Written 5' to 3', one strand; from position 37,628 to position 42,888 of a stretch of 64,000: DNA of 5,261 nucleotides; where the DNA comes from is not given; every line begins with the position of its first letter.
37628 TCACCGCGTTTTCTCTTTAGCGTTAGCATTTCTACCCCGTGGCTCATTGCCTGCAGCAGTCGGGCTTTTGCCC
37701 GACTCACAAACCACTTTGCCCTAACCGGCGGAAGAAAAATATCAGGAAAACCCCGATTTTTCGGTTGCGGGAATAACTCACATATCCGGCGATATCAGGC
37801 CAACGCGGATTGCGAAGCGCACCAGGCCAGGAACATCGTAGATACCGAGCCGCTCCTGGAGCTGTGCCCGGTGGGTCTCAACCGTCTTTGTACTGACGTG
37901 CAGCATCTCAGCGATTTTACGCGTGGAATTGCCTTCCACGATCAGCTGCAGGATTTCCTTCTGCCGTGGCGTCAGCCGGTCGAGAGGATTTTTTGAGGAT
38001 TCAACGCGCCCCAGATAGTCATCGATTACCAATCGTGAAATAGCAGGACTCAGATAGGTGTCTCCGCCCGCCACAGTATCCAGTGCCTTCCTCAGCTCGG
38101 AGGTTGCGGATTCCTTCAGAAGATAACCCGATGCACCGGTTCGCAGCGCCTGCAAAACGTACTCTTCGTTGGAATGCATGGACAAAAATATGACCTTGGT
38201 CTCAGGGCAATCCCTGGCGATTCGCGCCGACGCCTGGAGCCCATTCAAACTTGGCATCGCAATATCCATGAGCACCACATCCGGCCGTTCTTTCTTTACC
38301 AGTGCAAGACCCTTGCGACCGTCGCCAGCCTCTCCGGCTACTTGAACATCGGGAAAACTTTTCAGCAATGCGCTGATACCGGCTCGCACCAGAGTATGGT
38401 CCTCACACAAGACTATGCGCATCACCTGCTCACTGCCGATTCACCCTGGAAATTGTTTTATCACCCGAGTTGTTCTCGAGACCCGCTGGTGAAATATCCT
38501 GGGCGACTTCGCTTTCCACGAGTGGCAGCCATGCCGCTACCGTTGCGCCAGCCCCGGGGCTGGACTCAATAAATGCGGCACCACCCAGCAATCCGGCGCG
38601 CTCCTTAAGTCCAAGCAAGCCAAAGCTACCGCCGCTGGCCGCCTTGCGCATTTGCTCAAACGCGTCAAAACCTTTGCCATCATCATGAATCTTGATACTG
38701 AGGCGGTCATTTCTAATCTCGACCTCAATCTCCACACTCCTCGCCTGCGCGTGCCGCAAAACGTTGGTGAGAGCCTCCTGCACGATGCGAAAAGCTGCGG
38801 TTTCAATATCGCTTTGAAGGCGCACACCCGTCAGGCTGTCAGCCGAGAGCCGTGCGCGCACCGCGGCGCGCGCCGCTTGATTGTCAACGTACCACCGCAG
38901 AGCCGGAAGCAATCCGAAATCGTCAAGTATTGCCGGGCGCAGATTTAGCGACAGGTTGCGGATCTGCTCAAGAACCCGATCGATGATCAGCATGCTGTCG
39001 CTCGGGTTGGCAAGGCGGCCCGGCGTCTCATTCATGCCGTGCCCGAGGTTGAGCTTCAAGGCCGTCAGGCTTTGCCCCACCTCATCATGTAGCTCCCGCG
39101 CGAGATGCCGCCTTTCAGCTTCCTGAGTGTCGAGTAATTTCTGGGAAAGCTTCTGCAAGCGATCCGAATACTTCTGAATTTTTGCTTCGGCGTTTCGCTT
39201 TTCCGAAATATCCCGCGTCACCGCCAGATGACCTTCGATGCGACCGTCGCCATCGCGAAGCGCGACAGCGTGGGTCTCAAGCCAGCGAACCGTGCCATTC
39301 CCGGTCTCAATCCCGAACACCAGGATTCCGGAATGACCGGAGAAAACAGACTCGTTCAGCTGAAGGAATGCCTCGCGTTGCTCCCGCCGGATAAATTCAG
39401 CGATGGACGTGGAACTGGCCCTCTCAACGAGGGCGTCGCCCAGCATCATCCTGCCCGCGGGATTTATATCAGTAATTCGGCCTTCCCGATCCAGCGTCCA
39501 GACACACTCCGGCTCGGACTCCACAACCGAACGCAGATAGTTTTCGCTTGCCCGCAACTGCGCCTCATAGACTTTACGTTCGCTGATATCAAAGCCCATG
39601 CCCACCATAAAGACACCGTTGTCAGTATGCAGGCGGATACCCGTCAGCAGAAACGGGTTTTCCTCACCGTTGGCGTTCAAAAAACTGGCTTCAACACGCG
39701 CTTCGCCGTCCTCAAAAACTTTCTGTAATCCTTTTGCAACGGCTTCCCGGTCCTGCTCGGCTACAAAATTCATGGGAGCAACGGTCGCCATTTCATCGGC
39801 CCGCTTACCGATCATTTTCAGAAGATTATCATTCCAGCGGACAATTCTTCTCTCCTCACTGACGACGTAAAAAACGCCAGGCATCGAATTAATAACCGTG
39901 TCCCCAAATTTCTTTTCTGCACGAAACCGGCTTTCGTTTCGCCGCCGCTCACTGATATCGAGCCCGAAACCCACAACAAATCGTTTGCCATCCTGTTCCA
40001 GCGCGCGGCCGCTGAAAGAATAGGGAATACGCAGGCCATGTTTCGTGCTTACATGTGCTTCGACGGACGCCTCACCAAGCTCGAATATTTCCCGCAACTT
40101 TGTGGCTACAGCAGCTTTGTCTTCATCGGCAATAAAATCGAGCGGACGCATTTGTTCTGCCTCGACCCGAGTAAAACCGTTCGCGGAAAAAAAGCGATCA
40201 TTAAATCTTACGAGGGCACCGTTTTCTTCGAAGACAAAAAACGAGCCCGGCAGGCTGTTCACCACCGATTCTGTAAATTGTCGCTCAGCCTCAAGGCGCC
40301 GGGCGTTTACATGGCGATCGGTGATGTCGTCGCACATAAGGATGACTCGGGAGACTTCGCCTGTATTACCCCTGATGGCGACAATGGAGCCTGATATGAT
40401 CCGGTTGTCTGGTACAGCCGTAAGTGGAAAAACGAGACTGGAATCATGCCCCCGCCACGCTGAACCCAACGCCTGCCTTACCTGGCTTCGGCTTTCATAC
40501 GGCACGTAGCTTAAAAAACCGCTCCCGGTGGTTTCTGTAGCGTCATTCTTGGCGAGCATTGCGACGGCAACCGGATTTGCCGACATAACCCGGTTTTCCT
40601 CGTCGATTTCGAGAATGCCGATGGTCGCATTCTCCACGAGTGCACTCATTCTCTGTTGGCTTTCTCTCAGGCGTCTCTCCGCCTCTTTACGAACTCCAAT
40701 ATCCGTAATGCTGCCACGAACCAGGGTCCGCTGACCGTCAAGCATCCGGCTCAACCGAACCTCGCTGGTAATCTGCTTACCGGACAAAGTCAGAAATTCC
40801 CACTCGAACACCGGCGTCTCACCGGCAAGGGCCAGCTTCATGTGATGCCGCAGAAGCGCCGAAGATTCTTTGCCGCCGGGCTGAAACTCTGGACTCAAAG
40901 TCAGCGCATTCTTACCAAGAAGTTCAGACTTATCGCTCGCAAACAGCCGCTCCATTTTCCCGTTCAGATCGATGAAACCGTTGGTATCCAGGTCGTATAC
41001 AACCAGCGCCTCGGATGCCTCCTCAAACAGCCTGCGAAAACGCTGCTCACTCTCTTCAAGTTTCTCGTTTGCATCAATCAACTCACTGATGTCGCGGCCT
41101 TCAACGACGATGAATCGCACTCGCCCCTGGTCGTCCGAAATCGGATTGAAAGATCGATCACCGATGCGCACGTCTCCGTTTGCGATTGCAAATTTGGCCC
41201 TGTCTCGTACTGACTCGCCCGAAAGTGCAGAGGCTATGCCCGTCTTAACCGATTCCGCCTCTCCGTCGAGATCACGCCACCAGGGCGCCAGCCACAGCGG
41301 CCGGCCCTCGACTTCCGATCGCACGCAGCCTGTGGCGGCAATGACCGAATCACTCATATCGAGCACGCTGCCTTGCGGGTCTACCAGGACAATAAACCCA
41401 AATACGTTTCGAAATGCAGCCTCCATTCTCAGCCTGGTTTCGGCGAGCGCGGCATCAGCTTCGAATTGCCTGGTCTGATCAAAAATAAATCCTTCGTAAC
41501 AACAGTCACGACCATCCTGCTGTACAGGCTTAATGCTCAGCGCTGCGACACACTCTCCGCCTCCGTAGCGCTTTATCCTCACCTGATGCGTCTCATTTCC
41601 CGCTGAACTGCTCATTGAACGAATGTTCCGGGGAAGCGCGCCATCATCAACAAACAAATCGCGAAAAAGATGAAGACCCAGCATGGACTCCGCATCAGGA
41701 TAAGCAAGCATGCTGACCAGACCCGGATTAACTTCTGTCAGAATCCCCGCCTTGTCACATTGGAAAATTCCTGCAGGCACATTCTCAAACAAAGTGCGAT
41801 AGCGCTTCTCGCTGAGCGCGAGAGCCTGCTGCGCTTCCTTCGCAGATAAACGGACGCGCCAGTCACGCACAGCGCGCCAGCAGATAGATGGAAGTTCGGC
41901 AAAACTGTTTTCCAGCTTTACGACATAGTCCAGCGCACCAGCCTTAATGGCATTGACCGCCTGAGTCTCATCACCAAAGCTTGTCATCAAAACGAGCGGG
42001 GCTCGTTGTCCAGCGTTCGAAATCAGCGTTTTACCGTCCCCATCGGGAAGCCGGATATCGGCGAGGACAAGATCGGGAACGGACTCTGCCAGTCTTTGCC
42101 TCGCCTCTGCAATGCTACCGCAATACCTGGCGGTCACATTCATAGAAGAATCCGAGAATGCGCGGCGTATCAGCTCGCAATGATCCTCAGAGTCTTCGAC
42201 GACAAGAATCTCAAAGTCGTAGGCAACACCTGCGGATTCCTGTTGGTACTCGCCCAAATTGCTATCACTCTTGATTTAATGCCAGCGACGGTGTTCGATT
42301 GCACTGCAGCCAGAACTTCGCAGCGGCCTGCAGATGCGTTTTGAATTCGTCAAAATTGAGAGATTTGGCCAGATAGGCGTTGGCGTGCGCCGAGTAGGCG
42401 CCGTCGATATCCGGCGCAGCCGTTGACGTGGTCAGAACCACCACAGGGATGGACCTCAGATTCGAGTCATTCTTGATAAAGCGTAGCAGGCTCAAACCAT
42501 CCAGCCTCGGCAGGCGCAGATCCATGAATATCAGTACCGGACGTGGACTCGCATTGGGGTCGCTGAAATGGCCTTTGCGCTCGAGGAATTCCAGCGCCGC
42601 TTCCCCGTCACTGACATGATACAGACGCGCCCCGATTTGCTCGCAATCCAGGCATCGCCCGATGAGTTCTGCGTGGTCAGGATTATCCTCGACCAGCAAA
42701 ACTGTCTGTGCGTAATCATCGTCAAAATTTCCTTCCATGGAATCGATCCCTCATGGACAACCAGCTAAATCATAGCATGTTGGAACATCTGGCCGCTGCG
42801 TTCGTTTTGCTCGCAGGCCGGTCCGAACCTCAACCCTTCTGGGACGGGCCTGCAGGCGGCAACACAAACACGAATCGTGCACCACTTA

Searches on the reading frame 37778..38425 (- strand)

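Call 9: search_protein_families(library=pfam, proteins=[window:37778-38425:-], max_evalue=0.001)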
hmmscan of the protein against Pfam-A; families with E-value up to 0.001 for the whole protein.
window:37778-38425:- (215 aa): 6 families
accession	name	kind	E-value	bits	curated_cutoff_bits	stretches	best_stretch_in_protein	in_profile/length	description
PF00072.30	Response_reg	-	5.4e-28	97.8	30.2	1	4-115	1-110/111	Response regulator receiver domain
PF00196.25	GerE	-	8.2e-16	57.8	23.5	1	150-205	2-57/57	Bacterial regulatory proteins, luxR family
PF08281.18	Sigma70_r4_2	-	1.5e-07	31.4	25.7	1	148-186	8-47/54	Sigma-70, region 4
PF04545.22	Sigma70_r4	-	6e-05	22.9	24.1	1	148-182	2-37/50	Sigma-70, region 4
PF04218.19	CENP-B_N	-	0.00026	21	21.2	1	145-184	1-41/53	CENP-B N-terminal DNA-binding domain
PF13384.12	HTH_23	-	0.00035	20.7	24.6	1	157-188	9-40/50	Homeodomain-like domain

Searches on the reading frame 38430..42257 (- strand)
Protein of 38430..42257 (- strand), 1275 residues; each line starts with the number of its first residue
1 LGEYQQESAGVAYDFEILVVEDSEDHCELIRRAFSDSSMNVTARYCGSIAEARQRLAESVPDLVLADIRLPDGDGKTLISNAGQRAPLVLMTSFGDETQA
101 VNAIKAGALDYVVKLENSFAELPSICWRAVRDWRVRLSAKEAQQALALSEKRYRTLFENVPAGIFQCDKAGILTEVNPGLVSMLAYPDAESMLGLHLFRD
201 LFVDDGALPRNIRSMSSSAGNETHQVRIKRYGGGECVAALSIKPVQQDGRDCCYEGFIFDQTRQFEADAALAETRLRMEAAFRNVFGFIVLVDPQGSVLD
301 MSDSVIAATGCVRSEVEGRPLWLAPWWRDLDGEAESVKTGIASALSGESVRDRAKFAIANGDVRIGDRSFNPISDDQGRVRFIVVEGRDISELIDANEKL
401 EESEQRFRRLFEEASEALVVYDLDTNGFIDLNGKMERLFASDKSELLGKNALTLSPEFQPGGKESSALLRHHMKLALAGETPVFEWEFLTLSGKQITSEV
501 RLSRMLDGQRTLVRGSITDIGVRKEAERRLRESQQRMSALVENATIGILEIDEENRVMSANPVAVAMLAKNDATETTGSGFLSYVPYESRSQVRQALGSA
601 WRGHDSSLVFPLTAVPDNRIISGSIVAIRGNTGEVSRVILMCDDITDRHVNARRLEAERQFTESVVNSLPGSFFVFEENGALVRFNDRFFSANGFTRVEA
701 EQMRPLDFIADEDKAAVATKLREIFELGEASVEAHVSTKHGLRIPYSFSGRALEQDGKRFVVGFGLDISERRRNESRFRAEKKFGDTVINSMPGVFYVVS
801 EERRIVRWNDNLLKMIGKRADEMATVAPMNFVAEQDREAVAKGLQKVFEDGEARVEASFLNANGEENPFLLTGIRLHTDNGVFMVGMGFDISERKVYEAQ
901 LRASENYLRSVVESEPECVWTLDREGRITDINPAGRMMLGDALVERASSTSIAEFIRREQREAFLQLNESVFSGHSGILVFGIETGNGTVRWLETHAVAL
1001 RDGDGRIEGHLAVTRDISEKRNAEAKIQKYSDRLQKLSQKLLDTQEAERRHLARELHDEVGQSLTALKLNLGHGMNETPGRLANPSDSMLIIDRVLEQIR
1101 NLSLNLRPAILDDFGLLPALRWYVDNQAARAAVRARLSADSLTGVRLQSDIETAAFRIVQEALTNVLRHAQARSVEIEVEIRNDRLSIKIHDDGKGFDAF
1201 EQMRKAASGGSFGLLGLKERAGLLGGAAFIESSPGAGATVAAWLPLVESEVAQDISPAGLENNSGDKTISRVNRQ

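Call 9: search_protein_families(library=pfam, proteins=[window:38430-42257:-], max_evalue=0.001)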
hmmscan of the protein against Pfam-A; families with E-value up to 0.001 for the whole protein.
window:38430-42257:- (1275 aa): 10 families
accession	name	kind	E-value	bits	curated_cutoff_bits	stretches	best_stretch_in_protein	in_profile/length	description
PF08448.16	PAS_4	-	2.2e-68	227.9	23.1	6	913-1021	2-109/110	PAS fold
PF13426.13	PAS_9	-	1e-47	161.1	27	5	797-893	5-103/103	PAS domain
PF00989.32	PAS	-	1.1e-43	148.3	22.6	2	908-1017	3-113/113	PAS fold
PF13188.13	PAS_8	-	1.4e-29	101.4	21.8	2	152-202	2-51/65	PAS domain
PF00072.30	Response_reg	-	2.1e-16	60.5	30.2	1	17-115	1-100/111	Response regulator receiver domain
PF08447.18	PAS_3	-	3.8e-16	59.6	25.6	0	805-873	1-72/89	PAS fold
PF02518.31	HATPase_c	-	1.8e-13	51.3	26.4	1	1152-1246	3-109/111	Histidine kinase-, DNA gyrase B-, and HSP90-like ATPase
PF07730.19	HisKA_3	-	2.8e-10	41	24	1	1048-1109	1-66/68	Histidine kinase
PF13581.12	HATPase_c_2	-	8.2e-07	29.5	27.4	1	1154-1206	31-88/127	Histidine kinase-like ATPase domain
PF12860.13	PAS_7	-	0.00049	20.7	27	0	789-835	1-47/115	PAS fold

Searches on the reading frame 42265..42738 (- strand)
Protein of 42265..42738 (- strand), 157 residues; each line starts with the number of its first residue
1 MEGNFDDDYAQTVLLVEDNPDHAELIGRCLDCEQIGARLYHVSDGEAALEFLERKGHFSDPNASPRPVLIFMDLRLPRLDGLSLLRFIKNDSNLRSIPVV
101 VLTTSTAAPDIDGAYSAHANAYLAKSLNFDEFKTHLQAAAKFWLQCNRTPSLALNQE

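Call 9: search_protein_families(library=pfam, proteins=[window:42265-42738:-], max_evalue=0.001)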
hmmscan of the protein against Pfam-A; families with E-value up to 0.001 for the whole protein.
window:42265-42738:- (157 aa): 1 family
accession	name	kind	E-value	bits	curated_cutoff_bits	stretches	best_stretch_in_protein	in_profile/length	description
PF00072.30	Response_reg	-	1.7e-17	64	30.2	1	13-136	1-110/111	Response regulator receiver domain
